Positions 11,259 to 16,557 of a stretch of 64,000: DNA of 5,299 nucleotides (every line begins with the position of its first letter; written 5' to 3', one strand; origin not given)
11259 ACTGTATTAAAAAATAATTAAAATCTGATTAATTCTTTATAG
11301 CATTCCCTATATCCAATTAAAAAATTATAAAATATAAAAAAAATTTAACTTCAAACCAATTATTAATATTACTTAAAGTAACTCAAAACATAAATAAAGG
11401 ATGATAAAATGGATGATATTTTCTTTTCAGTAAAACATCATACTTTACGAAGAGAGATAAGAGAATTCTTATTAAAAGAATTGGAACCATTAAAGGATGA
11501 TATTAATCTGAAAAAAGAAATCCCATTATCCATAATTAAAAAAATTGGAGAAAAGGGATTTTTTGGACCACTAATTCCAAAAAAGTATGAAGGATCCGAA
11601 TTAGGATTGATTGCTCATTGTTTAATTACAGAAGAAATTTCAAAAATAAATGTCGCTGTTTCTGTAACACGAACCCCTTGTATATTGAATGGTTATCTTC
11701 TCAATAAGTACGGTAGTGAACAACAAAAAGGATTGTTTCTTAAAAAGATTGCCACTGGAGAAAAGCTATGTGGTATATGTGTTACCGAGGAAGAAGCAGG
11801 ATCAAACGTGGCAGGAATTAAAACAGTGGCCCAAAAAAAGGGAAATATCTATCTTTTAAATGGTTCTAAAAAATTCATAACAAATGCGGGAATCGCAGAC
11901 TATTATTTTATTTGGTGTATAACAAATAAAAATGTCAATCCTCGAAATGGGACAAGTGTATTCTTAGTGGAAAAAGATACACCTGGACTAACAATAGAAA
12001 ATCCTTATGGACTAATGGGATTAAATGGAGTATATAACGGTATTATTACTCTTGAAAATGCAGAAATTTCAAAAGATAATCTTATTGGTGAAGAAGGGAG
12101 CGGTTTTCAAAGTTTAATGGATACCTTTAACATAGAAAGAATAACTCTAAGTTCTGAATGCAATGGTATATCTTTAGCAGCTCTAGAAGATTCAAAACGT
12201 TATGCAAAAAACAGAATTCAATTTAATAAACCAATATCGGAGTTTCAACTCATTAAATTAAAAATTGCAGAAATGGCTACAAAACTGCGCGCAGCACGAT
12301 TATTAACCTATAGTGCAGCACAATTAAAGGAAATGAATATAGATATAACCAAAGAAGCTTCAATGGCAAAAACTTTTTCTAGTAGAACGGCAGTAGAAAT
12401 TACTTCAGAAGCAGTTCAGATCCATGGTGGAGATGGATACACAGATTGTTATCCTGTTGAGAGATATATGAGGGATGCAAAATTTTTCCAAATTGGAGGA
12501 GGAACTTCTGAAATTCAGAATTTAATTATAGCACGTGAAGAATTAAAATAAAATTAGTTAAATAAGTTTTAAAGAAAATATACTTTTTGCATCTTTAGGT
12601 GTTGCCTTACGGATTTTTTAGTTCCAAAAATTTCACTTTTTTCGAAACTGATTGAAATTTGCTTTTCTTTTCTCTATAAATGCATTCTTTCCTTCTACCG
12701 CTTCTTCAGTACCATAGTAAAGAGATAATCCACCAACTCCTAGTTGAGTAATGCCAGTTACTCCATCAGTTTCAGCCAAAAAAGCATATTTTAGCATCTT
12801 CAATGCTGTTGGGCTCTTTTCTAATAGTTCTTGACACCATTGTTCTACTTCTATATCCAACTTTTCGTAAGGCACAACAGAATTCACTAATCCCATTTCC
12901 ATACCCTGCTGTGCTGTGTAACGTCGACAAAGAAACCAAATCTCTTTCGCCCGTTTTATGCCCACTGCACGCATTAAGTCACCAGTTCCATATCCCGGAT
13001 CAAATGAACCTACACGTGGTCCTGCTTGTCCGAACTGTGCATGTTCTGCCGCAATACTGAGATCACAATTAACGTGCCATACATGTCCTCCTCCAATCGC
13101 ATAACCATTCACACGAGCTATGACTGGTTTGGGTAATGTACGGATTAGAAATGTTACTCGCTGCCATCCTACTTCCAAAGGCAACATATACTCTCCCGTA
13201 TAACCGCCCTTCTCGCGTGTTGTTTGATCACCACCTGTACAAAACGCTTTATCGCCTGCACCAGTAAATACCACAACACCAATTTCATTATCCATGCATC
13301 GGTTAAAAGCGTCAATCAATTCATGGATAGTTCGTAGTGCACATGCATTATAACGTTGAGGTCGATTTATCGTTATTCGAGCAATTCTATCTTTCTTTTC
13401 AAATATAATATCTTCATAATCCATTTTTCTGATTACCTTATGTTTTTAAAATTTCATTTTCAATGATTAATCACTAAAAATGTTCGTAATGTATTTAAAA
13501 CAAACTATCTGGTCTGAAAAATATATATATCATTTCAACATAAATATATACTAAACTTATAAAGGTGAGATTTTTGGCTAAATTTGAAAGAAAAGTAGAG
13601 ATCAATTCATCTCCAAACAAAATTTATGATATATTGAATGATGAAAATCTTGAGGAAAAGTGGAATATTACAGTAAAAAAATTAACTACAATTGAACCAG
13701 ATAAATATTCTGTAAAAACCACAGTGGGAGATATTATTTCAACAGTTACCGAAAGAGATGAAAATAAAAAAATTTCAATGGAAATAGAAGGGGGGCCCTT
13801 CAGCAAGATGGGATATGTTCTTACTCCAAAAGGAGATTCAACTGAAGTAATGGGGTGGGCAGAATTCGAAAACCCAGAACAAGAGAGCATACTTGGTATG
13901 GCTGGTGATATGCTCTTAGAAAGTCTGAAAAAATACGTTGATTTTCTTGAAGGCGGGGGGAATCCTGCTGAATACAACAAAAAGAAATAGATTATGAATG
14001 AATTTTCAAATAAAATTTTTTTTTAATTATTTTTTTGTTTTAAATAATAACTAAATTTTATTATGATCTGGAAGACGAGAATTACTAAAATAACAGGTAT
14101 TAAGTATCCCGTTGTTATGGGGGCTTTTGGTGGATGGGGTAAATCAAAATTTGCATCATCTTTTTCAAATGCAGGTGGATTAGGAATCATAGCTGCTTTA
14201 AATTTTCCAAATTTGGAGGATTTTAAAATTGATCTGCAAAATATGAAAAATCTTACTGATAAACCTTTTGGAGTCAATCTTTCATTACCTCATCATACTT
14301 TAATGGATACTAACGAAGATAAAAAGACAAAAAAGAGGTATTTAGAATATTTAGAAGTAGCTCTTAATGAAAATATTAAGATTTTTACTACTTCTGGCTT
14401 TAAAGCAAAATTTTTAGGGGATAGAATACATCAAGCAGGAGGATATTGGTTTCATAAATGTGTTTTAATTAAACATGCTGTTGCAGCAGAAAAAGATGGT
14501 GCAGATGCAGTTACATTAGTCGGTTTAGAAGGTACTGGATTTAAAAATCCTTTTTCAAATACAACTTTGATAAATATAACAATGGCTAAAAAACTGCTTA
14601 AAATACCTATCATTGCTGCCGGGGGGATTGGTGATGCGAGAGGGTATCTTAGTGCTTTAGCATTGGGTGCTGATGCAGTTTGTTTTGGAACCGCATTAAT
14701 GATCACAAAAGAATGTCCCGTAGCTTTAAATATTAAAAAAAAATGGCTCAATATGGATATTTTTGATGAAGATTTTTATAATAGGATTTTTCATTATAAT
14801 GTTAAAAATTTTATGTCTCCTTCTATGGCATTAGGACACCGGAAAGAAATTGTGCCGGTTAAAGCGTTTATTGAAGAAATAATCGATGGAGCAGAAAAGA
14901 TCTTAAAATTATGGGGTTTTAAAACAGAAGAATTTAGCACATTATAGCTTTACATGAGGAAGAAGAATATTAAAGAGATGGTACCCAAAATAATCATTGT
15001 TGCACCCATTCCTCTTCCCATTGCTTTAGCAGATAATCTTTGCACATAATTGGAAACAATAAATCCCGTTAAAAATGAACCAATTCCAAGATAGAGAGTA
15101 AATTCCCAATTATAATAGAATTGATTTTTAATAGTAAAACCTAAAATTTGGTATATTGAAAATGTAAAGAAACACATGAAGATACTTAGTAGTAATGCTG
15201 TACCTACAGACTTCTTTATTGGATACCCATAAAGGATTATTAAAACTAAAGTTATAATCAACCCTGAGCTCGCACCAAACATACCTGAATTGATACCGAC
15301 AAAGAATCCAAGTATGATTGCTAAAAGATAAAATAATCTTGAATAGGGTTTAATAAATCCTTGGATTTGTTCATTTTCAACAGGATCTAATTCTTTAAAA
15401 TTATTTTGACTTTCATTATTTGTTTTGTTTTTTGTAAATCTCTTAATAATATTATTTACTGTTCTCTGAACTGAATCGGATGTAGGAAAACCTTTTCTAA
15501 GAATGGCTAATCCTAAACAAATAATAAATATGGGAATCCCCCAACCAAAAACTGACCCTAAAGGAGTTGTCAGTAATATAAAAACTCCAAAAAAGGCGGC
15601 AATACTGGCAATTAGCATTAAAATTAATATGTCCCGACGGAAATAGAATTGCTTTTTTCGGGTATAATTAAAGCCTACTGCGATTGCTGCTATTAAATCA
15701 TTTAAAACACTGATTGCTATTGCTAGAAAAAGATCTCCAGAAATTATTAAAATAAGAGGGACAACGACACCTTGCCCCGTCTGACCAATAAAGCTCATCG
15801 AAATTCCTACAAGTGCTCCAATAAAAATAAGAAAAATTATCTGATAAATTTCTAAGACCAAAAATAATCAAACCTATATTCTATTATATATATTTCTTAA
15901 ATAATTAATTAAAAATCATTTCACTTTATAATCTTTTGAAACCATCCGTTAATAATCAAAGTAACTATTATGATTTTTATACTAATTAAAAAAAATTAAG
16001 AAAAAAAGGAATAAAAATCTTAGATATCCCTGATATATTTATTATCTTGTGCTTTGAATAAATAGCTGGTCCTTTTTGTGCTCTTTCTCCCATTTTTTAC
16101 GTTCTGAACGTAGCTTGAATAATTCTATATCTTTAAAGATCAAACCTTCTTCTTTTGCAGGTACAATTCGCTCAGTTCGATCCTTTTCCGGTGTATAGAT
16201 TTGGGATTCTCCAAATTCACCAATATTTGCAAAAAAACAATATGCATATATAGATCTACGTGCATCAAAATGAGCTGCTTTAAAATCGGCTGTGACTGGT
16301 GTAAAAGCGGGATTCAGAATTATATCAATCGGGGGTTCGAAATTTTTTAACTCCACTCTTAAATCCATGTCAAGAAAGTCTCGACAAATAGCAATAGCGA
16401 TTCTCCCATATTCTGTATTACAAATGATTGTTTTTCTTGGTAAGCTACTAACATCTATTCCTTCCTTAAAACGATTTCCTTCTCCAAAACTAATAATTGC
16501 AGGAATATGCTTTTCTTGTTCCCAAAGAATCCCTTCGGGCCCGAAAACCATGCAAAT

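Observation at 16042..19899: Giant TPR-like repeat protein ending in a nitrilase-superfamily (CN hydrolase) domain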

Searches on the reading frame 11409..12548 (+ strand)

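Call 10: search_protein_families(library=pfam, proteins=[window:11409-12548:+], max_evalue=0.001)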
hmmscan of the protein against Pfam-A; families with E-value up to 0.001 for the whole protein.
window:11409-12548:+ (380 aa): 4 families
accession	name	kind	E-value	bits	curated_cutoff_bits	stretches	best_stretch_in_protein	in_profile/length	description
PF00441.29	Acyl-CoA_dh_1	-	2.4e-47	161.3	22.4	1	230-377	1-148/150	Acyl-CoA dehydrogenase, C-terminal domain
PF02771.21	Acyl-CoA_dh_N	-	1.9e-24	86.6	22.9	1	9-118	3-113/113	Acyl-CoA dehydrogenase, N-terminal domain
PF02770.24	Acyl-CoA_dh_M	-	4.3e-22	78.5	33.3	1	123-217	2-96/97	Acyl-CoA dehydrogenase, middle domain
PF08028.16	Acyl-CoA_dh_2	-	2.2e-21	77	22.7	1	253-361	9-127/134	Acyl-CoA dehydrogenase, C-terminal domain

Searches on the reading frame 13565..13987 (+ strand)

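Call 10: search_protein_families(library=pfam, proteins=[window:13565-13987:+], max_evalue=0.001)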
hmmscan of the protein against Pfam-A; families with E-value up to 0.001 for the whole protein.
window:13565-13987:+ (141 aa): 1 family
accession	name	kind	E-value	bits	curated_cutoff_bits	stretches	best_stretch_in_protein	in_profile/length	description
PF10604.15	Polyketide_cyc2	-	4.3e-08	34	27.4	1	5-102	2-109/142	Polyketide cyclase / dehydrase and lipid transport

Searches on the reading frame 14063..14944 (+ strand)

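Call 10: search_protein_families(library=pfam, proteins=[window:14063-14944:+], max_evalue=0.001)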
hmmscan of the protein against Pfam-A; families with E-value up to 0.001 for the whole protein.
window:14063-14944:+ (294 aa): 6 families
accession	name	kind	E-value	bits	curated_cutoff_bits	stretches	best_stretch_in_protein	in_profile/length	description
PF03060.21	NMO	-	7.1e-38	131.3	28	1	5-232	2-245/331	Nitronate monooxygenase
PF00478.31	IMPDH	-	4.1e-08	33.1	25.6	1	167-222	194-249/345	IMP dehydrogenase / GMP reductase domain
PF01645.23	Glu_synthase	-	9.9e-05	22.1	20.4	1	180-221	275-316/369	Conserved region in glutamate synthase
PF01180.27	DHO_dh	-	0.00025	20.8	27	0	168-224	226-283/291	Dihydroorotate dehydrogenase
PF05690.20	ThiG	-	0.0004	20.3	23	1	165-217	162-212/247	Thiazole biosynthesis protein ThiG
PF02581.23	TMP-TENI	-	0.00069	19.5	27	0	137-209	106-177/180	Thiamine monophosphate synthase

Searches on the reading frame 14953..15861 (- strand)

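Call 10: search_protein_families(library=pfam, proteins=[window:14953-15861:-], max_evalue=0.001)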
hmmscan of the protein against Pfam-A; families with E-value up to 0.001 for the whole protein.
window:14953-15861:- (303 aa): 1 family
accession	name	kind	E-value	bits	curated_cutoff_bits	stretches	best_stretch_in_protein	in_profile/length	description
PF01925.25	TauE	-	3.9e-27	95.9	32.6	1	11-293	1-234/237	Sulfite exporter TauE/SafE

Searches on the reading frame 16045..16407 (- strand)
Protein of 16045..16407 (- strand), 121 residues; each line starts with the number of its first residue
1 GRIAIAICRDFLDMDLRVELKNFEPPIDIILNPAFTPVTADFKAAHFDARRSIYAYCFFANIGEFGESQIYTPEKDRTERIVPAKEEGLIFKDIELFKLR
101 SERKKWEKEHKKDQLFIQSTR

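Call 65: search_solved_structures(query=window:16045-16407:-, max_evalue=10, show_alignments=3)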
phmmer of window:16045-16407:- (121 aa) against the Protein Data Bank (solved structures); distinct sequences matched with E-value up to 10: 8.
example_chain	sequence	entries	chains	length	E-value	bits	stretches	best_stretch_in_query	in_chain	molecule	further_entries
9yfd_A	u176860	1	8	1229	0.19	15.3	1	4-108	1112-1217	Defense-associated reverse transcriptase 1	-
5tcs_B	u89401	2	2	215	0.24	15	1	55-99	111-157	Kinetochore protein NUF2 | NUF2 isoform 1,NUF2 isoform 1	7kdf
5td8_B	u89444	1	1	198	0.35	14.5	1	55-99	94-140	Kinetochore protein NUF2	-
8v11_B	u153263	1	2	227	0.41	14.2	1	55-99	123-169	Ipl1/Nuf2 chimera protein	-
8v10_B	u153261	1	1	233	0.43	14.2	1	55-99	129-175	Mps1/NUF2 chimera protein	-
8q84_B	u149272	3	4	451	0.47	14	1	55-99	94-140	Kinetochore protein NUF2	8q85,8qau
8g0q_B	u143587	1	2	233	0.48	14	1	55-99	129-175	DASH complex subunit DAM1,Kinetochore protein NUF2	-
28to_B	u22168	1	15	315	0.66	13.6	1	59-99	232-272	Cyanide degrading enzyme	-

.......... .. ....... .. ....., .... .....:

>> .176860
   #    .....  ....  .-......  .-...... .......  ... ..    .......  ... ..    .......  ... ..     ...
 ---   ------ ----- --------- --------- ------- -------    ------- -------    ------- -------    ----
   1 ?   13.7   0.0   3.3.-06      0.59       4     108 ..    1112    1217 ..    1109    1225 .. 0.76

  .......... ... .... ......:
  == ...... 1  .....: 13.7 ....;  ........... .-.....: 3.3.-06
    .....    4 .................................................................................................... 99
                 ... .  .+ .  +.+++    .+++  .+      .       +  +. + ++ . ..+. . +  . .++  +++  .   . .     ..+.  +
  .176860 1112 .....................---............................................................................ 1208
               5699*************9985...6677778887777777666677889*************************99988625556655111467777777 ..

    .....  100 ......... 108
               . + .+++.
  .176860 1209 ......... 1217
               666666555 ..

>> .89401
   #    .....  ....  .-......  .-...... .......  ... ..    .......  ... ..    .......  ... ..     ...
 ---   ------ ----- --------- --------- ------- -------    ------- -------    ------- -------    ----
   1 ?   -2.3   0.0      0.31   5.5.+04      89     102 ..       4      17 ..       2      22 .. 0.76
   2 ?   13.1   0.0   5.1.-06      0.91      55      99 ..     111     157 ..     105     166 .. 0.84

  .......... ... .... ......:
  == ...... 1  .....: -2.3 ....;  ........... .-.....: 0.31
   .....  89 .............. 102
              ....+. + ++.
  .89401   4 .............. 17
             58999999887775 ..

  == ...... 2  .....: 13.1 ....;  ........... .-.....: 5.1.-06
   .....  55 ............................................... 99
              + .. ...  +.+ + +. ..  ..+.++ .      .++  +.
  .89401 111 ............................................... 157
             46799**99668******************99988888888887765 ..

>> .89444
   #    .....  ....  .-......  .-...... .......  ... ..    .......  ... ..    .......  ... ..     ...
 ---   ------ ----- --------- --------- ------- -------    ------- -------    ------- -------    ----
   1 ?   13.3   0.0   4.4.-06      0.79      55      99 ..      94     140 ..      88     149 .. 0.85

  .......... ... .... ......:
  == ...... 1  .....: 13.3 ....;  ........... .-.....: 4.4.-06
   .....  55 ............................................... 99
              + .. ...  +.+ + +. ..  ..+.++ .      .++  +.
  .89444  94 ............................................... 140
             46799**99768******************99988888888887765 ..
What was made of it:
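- DRT1 (9yfd) is the top PDB sequence match for the C-terminal half, but only weakly (E=0.19; call 65).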
